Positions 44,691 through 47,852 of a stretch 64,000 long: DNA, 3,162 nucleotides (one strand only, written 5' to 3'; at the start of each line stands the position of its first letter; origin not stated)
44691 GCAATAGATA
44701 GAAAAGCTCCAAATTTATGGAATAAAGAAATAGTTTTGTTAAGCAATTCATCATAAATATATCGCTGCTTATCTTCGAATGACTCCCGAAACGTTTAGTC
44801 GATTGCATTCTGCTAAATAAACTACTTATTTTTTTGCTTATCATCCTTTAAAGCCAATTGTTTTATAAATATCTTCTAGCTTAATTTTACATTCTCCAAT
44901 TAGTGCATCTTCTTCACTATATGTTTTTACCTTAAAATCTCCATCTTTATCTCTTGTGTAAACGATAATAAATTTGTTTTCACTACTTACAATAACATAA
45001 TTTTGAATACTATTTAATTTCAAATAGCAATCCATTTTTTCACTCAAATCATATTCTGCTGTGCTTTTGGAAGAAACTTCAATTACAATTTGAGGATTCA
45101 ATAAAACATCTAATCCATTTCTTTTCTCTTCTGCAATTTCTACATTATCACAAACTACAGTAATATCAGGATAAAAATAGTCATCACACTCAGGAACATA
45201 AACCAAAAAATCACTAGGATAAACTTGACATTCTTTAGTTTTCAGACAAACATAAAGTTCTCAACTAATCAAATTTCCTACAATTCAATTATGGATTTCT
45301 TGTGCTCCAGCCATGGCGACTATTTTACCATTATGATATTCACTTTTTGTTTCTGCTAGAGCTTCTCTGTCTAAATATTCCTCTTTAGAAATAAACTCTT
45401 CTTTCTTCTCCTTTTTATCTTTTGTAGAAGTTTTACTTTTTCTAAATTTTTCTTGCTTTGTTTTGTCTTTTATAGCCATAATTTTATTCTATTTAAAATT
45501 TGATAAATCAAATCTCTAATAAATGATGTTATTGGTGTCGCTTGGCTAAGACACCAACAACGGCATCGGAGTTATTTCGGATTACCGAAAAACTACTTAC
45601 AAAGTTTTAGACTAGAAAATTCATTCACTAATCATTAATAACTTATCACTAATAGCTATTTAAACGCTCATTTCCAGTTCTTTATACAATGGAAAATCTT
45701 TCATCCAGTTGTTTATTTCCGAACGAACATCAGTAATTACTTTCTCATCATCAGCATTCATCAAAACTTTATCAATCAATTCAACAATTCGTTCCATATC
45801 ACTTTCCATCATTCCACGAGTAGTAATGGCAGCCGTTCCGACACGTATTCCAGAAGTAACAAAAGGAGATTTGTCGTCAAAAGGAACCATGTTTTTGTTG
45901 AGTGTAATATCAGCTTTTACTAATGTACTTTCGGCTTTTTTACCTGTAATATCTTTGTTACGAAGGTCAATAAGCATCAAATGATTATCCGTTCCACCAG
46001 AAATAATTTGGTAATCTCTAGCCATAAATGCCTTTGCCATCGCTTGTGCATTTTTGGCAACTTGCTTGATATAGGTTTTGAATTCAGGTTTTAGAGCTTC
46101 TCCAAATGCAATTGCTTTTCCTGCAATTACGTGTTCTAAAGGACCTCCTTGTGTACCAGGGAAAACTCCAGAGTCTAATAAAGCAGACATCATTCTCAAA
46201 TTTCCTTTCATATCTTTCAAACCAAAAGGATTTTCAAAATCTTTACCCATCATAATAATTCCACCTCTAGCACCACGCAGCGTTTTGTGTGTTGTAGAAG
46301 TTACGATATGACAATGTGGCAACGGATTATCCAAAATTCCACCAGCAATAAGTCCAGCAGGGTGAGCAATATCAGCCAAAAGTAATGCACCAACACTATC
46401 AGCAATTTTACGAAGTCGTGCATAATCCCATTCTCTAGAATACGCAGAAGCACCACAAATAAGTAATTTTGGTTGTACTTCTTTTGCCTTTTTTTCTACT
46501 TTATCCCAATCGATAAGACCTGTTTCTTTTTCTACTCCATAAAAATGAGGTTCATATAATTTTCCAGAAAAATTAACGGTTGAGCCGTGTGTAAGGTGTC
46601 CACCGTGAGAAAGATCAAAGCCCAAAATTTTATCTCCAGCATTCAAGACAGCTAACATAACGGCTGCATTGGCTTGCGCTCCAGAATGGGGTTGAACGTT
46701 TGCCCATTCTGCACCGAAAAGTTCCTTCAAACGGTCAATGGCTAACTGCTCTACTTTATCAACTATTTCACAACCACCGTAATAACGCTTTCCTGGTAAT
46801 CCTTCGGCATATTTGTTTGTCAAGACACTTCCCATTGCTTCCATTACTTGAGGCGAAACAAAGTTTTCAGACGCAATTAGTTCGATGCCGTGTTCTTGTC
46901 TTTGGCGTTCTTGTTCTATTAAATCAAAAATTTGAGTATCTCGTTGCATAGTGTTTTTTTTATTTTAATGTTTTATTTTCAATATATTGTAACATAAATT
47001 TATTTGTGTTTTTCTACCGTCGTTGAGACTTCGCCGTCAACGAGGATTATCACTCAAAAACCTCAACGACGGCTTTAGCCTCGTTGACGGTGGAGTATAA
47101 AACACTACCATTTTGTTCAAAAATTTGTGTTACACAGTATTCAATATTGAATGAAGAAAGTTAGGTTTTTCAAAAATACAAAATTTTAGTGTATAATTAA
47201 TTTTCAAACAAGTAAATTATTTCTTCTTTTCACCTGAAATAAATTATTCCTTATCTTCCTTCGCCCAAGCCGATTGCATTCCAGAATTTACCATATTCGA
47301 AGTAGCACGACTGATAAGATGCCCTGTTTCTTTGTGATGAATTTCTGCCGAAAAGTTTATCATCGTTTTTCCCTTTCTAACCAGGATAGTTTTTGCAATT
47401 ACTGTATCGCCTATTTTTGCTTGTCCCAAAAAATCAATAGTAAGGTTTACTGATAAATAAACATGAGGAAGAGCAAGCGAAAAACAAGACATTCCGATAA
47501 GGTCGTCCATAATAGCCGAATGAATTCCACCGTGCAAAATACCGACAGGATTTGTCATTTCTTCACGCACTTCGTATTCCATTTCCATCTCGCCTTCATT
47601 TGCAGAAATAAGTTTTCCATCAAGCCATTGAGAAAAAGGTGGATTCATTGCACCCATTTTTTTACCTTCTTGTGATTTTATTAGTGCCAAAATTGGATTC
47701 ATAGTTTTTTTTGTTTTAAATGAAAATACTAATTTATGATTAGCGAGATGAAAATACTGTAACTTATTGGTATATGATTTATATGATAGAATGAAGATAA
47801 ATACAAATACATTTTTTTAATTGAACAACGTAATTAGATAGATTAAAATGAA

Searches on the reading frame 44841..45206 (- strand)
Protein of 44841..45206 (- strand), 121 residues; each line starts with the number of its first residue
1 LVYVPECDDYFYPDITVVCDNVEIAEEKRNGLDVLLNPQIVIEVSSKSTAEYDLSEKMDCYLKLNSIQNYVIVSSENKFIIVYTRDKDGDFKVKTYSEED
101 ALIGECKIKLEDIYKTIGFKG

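Call 4: search_protein_families(library=pfam, proteins=[window:44841-45206:-], max_evalue=0.01)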
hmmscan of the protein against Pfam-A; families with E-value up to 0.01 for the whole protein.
window:44841-45206:- (121 aa): 1 family
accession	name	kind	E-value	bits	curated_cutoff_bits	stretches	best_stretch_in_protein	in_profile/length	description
PF05685.18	Uma2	-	7.2e-17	61.8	27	1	5-103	65-159/172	Putative restriction endonuclease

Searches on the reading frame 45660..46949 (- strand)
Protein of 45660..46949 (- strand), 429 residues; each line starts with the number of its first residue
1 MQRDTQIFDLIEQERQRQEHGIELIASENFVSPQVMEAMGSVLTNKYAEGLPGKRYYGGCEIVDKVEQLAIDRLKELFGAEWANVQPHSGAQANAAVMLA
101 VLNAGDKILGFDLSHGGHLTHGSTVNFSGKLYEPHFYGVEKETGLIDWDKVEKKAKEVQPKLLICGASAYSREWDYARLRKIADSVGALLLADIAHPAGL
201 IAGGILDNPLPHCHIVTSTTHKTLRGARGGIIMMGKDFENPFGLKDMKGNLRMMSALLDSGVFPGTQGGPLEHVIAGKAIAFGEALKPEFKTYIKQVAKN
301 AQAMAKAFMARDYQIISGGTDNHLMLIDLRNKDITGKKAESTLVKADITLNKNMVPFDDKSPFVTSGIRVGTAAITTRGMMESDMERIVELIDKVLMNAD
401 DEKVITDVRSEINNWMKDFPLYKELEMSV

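Call 4: search_protein_families(library=pfam, proteins=[window:45660-46949:-], max_evalue=0.01)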
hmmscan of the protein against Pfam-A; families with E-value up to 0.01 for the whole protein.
window:45660-46949:- (429 aa): 3 families
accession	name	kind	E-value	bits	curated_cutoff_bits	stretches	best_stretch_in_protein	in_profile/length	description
PF00464.25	SHMT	-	4.6e-169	562.7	27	1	2-392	3-399/399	Serine hydroxymethyltransferase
PF00155.27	Aminotran_1_2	-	2e-06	27.7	19.7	1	57-378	38-352/361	Aminotransferase class I and II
PF01041.23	DegT_DnrJ_EryC1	-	0.0077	15.9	19.8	0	132-203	86-155/360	DegT/DnrJ/EryC1/StrS aminotransferase family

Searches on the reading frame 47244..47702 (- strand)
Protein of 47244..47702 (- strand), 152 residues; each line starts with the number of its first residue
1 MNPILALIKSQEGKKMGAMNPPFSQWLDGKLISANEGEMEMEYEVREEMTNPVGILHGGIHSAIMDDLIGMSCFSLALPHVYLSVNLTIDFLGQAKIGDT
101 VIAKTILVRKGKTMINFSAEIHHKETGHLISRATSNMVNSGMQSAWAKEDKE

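Call 4: search_protein_families(library=pfam, proteins=[window:47244-47702:-], max_evalue=0.01)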
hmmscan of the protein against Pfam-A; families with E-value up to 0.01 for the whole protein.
window:47244-47702:- (152 aa): 3 families
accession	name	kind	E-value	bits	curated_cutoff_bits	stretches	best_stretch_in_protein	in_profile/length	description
PF03061.28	4HBT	-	4.5e-14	52.9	20.6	1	54-126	2-75/79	Thioesterase superfamily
PF13622.12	4HBT_3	-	0.00021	21.9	24.3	1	50-134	5-79/83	Acyl-CoA thioesterase N-terminal domain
PF13279.12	4HBT_2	-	0.0062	17.4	25.5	0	80-141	44-105/122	Thioesterase-like superfamily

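Call 5: search_protein_families(library=ncbifam, proteins=[window:47244-47702:-], max_evalue=0.01)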
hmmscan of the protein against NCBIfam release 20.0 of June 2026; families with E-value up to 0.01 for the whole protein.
window:47244-47702:- (152 aa): 4 families
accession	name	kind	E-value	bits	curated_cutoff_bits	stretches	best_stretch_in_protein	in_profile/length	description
TIGR00369.1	unchar_dom_1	domain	6.3e-13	48.8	36.6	1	23-135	2-113/117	hotdog fold thioesterase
TIGR02286.1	PaaD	equivalog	1.2e-08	35.1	118.9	1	30-129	7-103/114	hydroxyphenylacetyl-CoA thioesterase PaaI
NF008675.0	PRK11688.1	equivalog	3.7e-07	30.1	107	1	21-77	23-81/156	thioesterase family protein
NF047425.1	MenI_Listeria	exception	1.2e-05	25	185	1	24-134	4-115/122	1,4-dihydroxy-2-naphthoyl-CoA hydrolase MenI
